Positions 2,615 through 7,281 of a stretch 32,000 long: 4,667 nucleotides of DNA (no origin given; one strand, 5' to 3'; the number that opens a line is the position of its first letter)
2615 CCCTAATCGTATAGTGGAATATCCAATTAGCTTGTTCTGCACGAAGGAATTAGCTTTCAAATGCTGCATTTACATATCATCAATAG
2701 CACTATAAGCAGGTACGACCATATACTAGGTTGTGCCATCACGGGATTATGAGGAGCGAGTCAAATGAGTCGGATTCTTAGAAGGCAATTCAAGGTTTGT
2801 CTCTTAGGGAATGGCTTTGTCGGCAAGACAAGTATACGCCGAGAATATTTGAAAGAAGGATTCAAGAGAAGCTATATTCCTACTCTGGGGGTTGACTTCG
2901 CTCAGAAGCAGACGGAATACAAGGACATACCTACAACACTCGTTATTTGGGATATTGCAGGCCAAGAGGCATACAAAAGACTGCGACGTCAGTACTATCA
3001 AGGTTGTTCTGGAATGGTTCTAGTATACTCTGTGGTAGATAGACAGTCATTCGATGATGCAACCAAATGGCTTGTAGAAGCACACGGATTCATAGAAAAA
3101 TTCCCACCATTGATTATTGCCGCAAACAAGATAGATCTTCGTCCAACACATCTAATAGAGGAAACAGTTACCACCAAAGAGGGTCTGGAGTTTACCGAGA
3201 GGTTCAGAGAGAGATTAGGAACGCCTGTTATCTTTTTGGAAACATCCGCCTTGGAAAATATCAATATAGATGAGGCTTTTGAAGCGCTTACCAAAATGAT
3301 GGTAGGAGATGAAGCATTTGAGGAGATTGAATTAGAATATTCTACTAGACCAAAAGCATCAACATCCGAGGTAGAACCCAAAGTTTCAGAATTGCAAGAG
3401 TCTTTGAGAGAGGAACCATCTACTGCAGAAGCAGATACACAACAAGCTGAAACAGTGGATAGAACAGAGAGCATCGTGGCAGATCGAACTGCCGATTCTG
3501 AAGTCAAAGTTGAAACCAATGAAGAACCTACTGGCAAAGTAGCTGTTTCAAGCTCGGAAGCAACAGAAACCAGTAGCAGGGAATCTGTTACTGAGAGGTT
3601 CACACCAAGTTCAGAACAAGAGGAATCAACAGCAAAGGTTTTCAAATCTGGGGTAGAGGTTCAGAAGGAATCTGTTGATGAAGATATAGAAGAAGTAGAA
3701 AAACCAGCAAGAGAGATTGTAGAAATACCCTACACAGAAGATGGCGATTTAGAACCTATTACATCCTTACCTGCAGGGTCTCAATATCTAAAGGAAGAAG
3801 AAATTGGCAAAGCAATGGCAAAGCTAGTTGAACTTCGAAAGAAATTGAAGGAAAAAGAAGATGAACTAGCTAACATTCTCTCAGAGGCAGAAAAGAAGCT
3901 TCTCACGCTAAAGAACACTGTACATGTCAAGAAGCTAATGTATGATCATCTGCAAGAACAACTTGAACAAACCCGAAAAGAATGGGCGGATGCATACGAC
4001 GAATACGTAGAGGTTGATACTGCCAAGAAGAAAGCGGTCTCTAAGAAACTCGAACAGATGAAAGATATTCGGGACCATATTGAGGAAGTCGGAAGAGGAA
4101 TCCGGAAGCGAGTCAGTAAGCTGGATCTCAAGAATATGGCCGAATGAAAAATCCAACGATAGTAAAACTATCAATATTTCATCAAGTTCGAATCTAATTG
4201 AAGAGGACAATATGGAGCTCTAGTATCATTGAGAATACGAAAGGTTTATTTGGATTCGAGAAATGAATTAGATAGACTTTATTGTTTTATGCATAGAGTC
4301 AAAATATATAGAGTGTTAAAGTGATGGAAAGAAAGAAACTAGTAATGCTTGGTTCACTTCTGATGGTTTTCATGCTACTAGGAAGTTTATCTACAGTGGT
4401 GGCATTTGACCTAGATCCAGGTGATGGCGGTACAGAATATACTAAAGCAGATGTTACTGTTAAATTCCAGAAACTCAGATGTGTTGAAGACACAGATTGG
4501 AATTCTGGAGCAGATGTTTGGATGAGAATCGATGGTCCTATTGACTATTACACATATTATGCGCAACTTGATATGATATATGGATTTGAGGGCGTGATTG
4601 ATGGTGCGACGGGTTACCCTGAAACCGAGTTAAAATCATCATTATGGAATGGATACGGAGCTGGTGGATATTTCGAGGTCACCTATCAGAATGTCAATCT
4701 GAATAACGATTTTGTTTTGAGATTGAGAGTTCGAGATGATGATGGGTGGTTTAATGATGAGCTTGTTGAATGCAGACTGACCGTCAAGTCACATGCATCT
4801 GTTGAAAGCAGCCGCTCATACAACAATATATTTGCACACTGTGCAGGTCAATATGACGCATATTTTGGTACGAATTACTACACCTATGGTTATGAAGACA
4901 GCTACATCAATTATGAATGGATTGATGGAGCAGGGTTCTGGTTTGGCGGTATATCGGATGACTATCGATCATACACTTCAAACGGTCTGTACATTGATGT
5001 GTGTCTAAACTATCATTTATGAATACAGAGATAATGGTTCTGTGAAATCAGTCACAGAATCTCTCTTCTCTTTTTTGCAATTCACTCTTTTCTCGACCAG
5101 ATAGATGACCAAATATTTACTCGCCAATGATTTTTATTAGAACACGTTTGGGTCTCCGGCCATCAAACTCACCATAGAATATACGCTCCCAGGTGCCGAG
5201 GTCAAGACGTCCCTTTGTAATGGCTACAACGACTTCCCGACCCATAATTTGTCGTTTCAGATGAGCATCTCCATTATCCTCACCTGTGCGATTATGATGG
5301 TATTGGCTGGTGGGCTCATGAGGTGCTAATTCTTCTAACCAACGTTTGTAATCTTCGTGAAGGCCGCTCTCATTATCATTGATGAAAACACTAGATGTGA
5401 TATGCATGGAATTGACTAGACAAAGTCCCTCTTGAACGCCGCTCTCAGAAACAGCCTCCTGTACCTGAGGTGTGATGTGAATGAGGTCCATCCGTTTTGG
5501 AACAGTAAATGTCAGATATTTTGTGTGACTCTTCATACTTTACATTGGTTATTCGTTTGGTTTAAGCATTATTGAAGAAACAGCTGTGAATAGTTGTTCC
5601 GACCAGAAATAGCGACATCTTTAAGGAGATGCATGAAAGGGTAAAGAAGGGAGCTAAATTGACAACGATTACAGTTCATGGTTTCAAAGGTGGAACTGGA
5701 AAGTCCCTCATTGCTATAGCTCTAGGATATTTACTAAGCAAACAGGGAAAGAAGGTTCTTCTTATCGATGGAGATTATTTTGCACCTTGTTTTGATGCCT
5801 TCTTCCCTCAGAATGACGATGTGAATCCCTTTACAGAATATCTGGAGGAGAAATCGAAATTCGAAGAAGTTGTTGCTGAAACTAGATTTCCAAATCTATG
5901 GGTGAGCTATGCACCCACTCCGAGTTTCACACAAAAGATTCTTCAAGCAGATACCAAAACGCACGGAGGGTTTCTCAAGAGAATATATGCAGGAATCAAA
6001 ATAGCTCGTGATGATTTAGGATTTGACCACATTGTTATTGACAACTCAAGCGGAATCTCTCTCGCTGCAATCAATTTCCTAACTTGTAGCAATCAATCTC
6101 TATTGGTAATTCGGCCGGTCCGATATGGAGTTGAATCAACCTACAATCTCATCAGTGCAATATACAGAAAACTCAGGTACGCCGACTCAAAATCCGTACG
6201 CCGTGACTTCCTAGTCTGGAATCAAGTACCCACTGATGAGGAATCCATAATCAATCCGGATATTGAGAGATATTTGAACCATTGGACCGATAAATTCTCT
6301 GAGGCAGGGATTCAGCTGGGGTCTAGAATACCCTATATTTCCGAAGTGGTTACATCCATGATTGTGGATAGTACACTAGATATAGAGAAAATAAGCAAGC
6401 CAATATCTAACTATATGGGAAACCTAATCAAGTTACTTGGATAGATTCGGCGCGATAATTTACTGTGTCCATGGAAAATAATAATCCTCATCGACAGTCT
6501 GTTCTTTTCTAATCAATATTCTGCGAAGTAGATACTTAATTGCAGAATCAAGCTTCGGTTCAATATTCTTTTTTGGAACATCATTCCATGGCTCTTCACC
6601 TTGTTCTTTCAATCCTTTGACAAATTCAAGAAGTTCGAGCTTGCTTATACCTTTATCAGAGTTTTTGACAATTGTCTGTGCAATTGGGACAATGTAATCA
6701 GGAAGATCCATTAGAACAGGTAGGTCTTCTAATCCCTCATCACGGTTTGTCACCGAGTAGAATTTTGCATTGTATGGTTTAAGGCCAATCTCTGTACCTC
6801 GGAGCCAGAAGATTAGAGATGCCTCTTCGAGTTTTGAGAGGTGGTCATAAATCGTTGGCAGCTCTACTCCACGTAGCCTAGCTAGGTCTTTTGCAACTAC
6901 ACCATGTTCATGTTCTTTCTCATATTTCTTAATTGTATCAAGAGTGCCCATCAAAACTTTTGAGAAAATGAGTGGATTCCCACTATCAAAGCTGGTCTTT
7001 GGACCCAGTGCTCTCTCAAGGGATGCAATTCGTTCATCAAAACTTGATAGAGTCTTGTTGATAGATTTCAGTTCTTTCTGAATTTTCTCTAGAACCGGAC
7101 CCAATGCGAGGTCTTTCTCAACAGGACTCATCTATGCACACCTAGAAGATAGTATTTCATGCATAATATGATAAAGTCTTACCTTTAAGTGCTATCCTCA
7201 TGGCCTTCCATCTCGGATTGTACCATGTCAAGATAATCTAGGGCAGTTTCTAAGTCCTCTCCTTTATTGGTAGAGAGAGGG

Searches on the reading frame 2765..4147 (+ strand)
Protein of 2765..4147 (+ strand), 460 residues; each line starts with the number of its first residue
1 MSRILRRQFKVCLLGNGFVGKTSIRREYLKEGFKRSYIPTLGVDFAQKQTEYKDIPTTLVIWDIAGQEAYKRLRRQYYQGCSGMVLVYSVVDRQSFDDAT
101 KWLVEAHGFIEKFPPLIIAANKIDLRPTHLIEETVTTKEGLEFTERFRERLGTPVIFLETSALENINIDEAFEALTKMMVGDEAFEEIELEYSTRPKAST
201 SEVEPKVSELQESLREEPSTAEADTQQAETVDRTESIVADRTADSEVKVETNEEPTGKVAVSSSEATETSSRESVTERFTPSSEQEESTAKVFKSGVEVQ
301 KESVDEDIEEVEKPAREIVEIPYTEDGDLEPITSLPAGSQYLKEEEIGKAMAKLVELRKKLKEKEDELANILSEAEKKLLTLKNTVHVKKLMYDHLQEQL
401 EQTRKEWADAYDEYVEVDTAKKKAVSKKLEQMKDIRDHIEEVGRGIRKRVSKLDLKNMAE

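Call 10: search_protein_families(library=pfam, proteins=[window:2765-4147:+], max_evalue=0.01)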
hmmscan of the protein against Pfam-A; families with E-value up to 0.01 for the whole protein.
window:2765-4147:+ (460 aa): 5 families
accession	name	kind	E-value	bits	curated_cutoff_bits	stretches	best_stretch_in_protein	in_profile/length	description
PF00071.28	Ras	-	3.8e-41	140.8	21.6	1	10-179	1-160/162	Ras family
PF08477.19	Roc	-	8.4e-25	87.8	27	1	10-124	1-119/119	Ras of Complex, Roc, domain of DAPkinase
PF00025.27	Arf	-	2.4e-15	56.9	22.3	1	6-178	12-173/174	ADP-ribosylation factor family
PF00009.33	GTP_EFTU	-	0.00023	21.3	26.5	1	56-178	68-185/188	Elongation factor Tu GTP binding domain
PF01926.29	MMR_HSR1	-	0.00036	21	21.9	0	10-122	1-113/113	50S ribosome-binding GTPase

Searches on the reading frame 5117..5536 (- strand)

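Call 10: search_protein_families(library=pfam, proteins=[window:5117-5536:-], max_evalue=0.01)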
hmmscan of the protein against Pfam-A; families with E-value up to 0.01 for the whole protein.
window:5117-5536:- (139 aa): 1 family
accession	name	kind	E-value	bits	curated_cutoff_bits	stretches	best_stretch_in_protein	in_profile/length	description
PF01894.22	UPF0047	-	3.7e-39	133.9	27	1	21-136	2-117/117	Uncharacterised protein family UPF0047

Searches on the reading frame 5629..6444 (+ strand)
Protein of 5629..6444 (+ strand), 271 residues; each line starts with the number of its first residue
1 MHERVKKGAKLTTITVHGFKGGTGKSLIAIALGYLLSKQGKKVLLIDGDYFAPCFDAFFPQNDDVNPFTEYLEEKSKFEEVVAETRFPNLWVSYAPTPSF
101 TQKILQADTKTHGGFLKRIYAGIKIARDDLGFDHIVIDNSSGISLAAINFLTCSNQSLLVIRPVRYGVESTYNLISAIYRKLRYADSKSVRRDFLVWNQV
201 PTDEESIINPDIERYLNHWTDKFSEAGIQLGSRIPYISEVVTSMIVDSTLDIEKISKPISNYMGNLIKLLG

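Call 10: search_protein_families(library=pfam, proteins=[window:5629-6444:+], max_evalue=0.01)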
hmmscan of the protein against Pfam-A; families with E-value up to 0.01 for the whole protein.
window:5629-6444:+ (271 aa): 6 families
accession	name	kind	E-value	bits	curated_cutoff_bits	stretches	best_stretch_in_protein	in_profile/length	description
PF13614.12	AAA_31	-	3.5e-15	56.8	27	1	13-178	3-164/177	AAA domain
PF01656.29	CbiA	-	3e-12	47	25.4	1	14-242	1-117/125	CobQ/CobB/MinD/ParA nucleotide binding domain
PF10609.15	ParA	-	7e-06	26.1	27.1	1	13-59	5-51/246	NUBPL iron-transfer P-loop NTPase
PF06564.18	CBP_BcsQ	-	4.4e-05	23.5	21.3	1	12-47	2-37/234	Cellulose biosynthesis protein BcsQ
PF02374.21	ArsA_ATPase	-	0.00016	21.4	24.3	1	14-49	4-38/305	Anion-transporting ATPase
PF09140.17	MipZ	-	0.0071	16.1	20.7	0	14-59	3-48/262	ATPase MipZ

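Call 56: search_protein_families(library=pfam, proteins=[window:5629-6444:+], max_evalue=0.1)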
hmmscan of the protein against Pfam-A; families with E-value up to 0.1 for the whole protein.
window:5629-6444:+ (271 aa): 9 families
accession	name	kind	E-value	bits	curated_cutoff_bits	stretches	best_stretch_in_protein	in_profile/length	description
PF13614.12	AAA_31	-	3.5e-15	56.8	27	1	13-178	3-164/177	AAA domain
PF01656.29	CbiA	-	3e-12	47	25.4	1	14-242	1-117/125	CobQ/CobB/MinD/ParA nucleotide binding domain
PF10609.15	ParA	-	7e-06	26.1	27.1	1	13-59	5-51/246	NUBPL iron-transfer P-loop NTPase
PF06564.18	CBP_BcsQ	-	4.4e-05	23.5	21.3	1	12-47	2-37/234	Cellulose biosynthesis protein BcsQ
PF02374.21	ArsA_ATPase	-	0.00016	21.4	24.3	1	14-49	4-38/305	Anion-transporting ATPase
PF09140.17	MipZ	-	0.0071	16.1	20.7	1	14-59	3-48/262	ATPase MipZ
PF00142.24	Fer4_NifH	-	0.018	15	25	1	14-49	3-37/271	4Fe-4S iron sulfur cluster binding proteins, NifH/frxC family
PF07015.17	VirC1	-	0.02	14.6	24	1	13-53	3-43/231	VirC1 protein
PF01583.26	APS_kinase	-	0.039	14.4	21.1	1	13-49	4-39/152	Adenylylsulphate kinase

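Call 92: search_protein_families(library=ncbifam, proteins=[window:5629-6444:+], max_evalue=0.001)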
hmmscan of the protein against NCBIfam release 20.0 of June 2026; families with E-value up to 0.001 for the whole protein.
window:5629-6444:+ (271 aa): 16 families
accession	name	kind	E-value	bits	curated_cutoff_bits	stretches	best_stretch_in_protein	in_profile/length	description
NF047398.1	AAA_KGGVGR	domain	3.6e-13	50.3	90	1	12-177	3-188/190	KGGVGR-motif variant AAA ATPase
TIGR01007.1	eps_fam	subfamily_domain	5.7e-12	45.6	108.05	1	8-108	14-115/204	polysaccharide biosynthesis tyrosine autokinase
TIGR01969.1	minD_arch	subfamily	2.9e-10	39.7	201.75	1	13-164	2-141/251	cell division ATPase MinD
NF041546.1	ParA_partition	equivalog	3.4e-10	39.8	180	1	13-50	1-38/203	ParA family partition ATPase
TIGR03453.1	partition_RepA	equivalog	1.1e-08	34.4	348.45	1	6-176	99-279/387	plasmid partitioning protein RepA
TIGR01968.1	minD_bact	equivalog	3.7e-07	29.8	212.9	1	14-169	4-149/261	septum site-determining protein MinD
TIGR03371.1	cellulose_yhjQ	equivalog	4.7e-06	26.3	157.85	1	12-49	2-39/246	cellulose biosynthesis protein BcsQ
TIGR03029.1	EpsG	equivalog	1.1e-05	24.7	313.8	1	15-98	107-190/274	chain length determinant protein tyrosine kinase EpsG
TIGR03018.1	pepcterm_TyrKin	hypoth_equivalog_domain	4.8e-05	22.8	230.65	1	10-92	34-117/207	XrtA-associated tyrosine autokinase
NF041136.1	MrpORP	equivalog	6.2e-05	22.4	450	1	14-53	8-47/365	iron-sulfur cluster carrier protein MrpORP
TIGR03815.1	CpaE_hom_Actino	equivalog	9.8e-05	21.6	154.45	1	8-52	108-152/340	septum site-determining protein Ssd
NF010443.0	PRK13869.1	subfamily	0.00014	20.7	446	1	8-164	118-284/405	plasmid-partitioning protein RepA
NF053622.1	ATPseBagAMYCTU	equivalog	0.00015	21.3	400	1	16-47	12-42/325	ATPase BagA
NF008669.0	PRK11670.1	equivalog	0.00025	20.1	348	1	13-57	109-153/369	iron-sulfur cluster carrier protein ApbC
NF040564.1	SCO2523_fam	equivalog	0.00031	20.1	200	0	20-61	9-50/305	SCO2523 family variant P-loop protein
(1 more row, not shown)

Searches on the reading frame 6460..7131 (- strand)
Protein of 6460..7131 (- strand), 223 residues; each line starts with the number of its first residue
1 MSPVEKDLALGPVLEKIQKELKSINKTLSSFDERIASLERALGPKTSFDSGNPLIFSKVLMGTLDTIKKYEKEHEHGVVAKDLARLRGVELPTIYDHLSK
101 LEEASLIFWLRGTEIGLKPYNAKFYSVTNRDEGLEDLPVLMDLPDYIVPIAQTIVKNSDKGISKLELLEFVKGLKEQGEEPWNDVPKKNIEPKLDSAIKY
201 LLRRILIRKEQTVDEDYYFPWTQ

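Call 10: search_protein_families(library=pfam, proteins=[window:6460-7131:-], max_evalue=0.01)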
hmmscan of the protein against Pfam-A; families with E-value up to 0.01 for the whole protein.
window:6460-7131:- (223 aa): 2 families
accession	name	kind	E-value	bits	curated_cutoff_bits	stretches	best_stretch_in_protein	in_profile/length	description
PF17007.11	HTH_micro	-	0.00047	19.5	27.3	1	61-131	191-261/454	HTH-like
PF12840.13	HTH_20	-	0.0018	18.6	27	1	80-107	21-48/51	Helix-turn-helix domain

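Call 56: search_protein_families(library=pfam, proteins=[window:6460-7131:-], max_evalue=0.1)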
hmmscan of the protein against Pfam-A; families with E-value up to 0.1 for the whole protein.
window:6460-7131:- (223 aa): 6 families
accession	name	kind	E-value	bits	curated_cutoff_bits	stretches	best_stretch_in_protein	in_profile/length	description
PF17007.11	HTH_micro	-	0.00047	19.5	27.3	1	61-131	191-261/454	HTH-like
PF12840.13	HTH_20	-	0.0018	18.6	27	1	80-107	21-48/51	Helix-turn-helix domain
PF01978.25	TrmB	-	0.022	15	25.6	0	79-108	24-53/68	Sugar-specific transcriptional regulator TrmB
PF14493.12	HTH_40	-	0.031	15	27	0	76-105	11-40/89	Helix-turn-helix domain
PF01022.26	HTH_5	-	0.066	13.5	22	0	81-107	19-45/47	Bacterial regulatory protein, arsR family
PF04912.19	Dynamitin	-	0.066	13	31.8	0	25-69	216-261/396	Dynamitin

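Call 92: search_protein_families(library=ncbifam, proteins=[window:6460-7131:-], max_evalue=0.001)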
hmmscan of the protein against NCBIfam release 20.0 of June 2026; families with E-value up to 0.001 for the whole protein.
window:6460-7131:- (223 aa): 0 families
